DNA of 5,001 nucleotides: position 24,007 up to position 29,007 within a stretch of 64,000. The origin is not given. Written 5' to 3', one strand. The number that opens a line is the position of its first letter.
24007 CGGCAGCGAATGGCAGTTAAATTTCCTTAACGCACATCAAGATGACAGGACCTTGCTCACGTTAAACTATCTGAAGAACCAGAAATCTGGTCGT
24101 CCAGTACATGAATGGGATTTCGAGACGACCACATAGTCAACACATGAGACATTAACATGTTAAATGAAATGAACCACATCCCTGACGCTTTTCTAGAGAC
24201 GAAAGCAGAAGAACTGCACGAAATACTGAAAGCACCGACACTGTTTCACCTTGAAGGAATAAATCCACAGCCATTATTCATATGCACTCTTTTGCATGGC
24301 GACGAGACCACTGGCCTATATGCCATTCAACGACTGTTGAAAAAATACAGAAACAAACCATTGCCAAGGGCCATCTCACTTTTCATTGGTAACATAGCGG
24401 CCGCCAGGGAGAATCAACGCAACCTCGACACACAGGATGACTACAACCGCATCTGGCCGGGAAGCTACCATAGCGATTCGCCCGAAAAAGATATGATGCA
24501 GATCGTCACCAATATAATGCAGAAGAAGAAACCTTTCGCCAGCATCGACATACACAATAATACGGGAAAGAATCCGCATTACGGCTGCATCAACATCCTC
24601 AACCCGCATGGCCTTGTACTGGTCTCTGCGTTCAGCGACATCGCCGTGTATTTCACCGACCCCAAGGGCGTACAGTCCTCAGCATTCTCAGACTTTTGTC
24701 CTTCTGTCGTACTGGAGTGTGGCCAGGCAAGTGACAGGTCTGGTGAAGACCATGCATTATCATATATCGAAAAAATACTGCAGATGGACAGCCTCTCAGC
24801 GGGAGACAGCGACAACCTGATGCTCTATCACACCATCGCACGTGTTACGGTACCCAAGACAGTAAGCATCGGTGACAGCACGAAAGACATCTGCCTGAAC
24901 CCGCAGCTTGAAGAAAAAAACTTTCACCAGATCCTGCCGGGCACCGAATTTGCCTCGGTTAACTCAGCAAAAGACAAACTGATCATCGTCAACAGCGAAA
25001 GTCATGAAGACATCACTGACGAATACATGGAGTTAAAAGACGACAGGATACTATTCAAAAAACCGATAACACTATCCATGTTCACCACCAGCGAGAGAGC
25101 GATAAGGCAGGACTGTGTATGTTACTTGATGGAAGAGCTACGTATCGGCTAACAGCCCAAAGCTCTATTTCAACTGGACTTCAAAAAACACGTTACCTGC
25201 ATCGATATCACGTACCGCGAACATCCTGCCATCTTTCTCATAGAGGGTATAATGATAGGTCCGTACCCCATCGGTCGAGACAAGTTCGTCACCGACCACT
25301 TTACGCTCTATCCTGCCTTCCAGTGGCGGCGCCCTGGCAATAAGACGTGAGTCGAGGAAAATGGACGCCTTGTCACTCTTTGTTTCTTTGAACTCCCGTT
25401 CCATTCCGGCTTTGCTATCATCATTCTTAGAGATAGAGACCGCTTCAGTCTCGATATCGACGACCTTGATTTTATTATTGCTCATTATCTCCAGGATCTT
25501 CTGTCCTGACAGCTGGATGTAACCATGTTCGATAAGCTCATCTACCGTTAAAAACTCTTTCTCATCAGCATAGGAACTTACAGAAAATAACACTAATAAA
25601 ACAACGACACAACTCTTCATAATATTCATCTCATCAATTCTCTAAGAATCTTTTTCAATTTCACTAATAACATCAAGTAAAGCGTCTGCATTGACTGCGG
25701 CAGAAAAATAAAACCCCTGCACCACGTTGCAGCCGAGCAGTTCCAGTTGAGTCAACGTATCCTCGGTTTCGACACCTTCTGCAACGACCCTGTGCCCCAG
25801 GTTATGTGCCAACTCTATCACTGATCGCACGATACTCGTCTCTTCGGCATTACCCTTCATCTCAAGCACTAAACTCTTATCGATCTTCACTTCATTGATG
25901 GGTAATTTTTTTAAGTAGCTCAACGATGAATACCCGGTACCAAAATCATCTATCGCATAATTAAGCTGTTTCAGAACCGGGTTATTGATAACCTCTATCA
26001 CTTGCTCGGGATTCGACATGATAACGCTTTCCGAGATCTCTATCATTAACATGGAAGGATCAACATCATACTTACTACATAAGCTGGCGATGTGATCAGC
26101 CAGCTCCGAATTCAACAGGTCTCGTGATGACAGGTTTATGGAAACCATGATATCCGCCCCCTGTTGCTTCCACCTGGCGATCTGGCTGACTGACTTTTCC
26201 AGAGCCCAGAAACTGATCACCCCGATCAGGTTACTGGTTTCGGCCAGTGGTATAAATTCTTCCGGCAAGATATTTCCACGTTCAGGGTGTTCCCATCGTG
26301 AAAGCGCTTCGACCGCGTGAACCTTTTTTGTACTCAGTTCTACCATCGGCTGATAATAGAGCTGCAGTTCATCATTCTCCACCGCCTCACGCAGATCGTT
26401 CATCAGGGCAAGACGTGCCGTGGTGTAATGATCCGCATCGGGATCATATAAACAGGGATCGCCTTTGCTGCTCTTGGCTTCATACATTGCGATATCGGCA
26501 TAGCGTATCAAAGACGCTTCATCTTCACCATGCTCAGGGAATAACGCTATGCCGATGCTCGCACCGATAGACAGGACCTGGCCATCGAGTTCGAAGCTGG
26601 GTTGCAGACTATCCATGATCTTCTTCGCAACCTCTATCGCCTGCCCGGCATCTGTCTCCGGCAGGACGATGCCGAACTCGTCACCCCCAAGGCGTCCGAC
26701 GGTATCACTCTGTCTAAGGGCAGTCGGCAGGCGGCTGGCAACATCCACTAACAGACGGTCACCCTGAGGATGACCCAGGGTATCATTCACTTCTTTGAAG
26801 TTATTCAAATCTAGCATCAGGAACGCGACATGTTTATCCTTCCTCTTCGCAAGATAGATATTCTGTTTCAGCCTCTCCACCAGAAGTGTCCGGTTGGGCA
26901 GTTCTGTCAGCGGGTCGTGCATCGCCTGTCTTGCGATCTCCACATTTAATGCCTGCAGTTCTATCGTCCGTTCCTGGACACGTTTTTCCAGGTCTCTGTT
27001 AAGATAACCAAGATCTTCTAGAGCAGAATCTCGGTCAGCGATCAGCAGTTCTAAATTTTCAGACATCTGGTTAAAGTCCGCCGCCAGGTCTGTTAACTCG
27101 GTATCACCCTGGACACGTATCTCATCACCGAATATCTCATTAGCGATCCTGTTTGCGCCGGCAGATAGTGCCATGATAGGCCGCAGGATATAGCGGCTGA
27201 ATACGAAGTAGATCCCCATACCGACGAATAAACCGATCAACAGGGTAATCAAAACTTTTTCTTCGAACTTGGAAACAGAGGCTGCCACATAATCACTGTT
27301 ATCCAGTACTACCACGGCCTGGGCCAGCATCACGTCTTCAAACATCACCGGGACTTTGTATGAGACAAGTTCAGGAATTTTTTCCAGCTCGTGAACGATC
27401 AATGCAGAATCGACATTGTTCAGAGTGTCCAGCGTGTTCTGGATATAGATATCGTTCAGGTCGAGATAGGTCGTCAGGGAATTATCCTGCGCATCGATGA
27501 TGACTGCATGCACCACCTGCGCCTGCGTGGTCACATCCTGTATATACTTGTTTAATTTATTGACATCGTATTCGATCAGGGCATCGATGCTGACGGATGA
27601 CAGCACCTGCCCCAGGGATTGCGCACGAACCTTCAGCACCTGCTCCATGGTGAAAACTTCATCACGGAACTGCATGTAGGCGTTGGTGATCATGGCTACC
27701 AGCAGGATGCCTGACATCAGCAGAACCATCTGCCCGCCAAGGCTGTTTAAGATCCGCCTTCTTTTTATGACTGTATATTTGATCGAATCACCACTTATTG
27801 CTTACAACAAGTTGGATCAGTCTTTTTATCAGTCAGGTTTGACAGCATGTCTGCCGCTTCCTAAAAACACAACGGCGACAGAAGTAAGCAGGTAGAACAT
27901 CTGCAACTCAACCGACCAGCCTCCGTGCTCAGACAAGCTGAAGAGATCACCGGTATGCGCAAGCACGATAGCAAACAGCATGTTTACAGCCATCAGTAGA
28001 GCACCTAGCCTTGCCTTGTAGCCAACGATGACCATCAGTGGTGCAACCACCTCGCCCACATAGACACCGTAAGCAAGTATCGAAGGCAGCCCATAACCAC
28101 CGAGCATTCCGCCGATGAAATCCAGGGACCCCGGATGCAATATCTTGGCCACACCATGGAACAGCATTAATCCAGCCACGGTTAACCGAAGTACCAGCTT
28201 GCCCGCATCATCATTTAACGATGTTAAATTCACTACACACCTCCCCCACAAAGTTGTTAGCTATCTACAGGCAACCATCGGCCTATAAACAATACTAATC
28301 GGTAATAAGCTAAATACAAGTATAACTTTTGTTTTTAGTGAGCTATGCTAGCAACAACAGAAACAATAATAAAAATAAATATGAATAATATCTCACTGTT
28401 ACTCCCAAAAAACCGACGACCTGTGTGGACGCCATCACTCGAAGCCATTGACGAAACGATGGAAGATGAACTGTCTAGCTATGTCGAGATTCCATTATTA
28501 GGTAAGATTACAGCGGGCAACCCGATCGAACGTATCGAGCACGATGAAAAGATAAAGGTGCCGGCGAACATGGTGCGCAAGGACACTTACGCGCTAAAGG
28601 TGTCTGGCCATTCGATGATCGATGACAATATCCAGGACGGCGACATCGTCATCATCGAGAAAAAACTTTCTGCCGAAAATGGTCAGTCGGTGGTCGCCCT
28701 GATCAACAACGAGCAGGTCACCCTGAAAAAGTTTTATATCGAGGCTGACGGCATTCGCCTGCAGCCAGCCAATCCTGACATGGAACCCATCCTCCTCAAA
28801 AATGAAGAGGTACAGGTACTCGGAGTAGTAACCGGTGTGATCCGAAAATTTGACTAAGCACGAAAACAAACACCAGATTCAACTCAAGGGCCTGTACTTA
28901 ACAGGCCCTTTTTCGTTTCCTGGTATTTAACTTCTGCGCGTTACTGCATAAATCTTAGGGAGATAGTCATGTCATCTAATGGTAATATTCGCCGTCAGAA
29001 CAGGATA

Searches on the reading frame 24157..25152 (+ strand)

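Call 27: search_protein_families(library=pfam, proteins=[window:24157-25152:+], max_evalue=0.0001)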
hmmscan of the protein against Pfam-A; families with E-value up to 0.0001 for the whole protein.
window:24157-25152:+ (331 aa): 1 family
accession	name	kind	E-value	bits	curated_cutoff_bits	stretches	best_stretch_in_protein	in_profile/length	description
PF24827.1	AstE_AspA_cat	-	3.3e-11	43.5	25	1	41-193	6-171/192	Succinylglutamate desuccinylase/Aspartoacylase catalytic domain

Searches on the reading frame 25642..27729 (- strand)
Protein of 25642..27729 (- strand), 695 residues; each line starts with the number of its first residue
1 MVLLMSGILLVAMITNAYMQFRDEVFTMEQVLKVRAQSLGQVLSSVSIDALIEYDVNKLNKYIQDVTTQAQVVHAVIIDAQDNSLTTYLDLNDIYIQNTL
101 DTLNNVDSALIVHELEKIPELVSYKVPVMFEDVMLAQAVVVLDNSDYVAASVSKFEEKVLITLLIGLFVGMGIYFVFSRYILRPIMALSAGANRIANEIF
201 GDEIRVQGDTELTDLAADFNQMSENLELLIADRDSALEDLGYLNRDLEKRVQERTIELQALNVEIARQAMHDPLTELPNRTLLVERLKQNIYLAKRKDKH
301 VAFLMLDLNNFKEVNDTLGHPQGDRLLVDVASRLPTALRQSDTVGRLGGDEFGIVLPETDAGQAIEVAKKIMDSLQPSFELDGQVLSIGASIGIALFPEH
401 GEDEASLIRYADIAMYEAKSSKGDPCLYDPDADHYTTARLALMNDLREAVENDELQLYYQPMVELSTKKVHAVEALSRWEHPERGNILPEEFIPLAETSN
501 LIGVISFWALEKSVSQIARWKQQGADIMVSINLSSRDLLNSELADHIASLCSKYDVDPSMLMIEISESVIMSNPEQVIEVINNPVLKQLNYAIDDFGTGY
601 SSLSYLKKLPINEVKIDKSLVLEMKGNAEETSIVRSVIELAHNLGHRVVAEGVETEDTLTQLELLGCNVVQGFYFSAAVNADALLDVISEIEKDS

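Call 27: search_protein_families(library=pfam, proteins=[window:25642-27729:-], max_evalue=0.0001)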
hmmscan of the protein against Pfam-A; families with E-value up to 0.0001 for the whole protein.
window:25642-27729:- (695 aa): 3 families
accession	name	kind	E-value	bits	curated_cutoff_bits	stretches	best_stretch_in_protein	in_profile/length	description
PF00563.25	EAL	-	6.4e-72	242.2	31.3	1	444-677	2-235/236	EAL domain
PF00990.26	GGDEF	-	1.9e-49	168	23.8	1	269-422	1-158/161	Diguanylate cyclase, GGDEF domain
PF00672.30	HAMP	-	2.8e-09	37.6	25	1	177-227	2-52/53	HAMP domain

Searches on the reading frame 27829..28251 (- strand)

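Call 45: search_protein_families(library=pfam, proteins=[window:27829-28251:-], max_evalue=0.0001)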
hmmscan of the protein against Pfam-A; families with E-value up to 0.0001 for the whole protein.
window:27829-28251:- (140 aa): 1 family
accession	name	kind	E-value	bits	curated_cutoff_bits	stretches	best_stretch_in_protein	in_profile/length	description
PF07681.17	DoxX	-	4.1e-17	63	23.6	1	18-99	2-84/85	DoxX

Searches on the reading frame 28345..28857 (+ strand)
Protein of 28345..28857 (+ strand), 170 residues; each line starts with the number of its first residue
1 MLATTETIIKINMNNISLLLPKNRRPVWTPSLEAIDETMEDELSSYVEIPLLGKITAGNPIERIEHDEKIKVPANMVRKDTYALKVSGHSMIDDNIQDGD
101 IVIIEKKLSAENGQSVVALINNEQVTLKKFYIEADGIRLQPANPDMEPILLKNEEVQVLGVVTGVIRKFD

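Call 45: search_protein_families(library=pfam, proteins=[window:28345-28857:+], max_evalue=0.0001)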
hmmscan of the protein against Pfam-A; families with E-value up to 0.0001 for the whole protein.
window:28345-28857:+ (170 aa): 1 family
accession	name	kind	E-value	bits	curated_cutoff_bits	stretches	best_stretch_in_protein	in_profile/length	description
PF00717.28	Peptidase_S24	-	6.9e-31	106.8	23.3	1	50-162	1-115/116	Peptidase S24-like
